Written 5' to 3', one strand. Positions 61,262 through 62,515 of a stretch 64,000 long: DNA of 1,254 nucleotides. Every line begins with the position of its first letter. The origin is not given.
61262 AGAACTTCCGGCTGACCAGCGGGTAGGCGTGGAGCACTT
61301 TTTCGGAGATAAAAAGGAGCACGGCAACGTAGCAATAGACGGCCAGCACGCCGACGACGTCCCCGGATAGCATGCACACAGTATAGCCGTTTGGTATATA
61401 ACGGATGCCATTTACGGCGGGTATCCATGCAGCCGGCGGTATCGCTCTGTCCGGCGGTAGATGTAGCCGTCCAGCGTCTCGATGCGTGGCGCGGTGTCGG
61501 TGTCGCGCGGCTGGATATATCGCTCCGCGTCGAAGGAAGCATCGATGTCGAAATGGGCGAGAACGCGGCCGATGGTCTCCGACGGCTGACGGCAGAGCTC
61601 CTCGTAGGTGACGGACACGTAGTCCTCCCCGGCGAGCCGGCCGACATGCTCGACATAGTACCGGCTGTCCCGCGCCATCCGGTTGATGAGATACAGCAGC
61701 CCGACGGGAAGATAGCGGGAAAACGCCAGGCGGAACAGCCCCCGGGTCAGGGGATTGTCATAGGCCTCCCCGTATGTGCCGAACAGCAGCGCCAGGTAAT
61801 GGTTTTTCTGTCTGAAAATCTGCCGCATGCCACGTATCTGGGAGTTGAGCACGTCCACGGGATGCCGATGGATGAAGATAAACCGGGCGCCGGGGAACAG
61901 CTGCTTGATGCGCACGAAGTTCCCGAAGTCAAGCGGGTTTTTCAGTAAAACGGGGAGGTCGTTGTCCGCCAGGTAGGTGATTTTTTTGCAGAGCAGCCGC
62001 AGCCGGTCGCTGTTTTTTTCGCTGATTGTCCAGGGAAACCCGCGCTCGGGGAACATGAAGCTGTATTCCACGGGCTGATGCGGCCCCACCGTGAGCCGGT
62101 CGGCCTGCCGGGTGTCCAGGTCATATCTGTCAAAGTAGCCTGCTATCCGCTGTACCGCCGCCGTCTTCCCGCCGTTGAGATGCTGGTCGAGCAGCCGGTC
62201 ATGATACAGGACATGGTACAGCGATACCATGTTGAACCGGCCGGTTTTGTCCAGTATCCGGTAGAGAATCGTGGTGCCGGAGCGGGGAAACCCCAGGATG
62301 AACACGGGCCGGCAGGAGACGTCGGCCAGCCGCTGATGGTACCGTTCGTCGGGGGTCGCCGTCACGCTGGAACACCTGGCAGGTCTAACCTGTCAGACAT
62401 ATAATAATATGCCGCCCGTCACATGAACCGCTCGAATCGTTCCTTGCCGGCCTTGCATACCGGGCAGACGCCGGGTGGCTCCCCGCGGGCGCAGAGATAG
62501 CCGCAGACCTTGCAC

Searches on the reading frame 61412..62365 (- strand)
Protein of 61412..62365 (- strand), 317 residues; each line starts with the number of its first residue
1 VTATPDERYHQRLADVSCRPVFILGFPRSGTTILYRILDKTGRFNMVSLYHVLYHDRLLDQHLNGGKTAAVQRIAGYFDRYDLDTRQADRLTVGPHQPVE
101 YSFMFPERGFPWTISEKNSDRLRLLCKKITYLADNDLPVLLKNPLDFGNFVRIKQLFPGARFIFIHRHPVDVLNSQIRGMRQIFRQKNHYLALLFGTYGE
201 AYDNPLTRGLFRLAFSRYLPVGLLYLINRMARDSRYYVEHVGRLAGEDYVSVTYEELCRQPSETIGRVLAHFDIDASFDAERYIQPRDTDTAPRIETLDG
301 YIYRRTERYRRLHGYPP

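Call 59: search_protein_families(library=pfam, proteins=[window:61412-62365:-], max_evalue=0.001)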
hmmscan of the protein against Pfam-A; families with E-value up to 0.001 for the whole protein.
window:61412-62365:- (317 aa): 2 families
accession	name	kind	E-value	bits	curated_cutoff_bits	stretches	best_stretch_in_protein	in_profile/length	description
PF13469.12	Sulfotransfer_3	-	1.3e-23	84.8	27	1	20-275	1-213/216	Sulfotransferase family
PF00685.33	Sulfotransfer_1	-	6.3e-05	22.9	22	0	20-275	3-182/255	Sulfotransferase domain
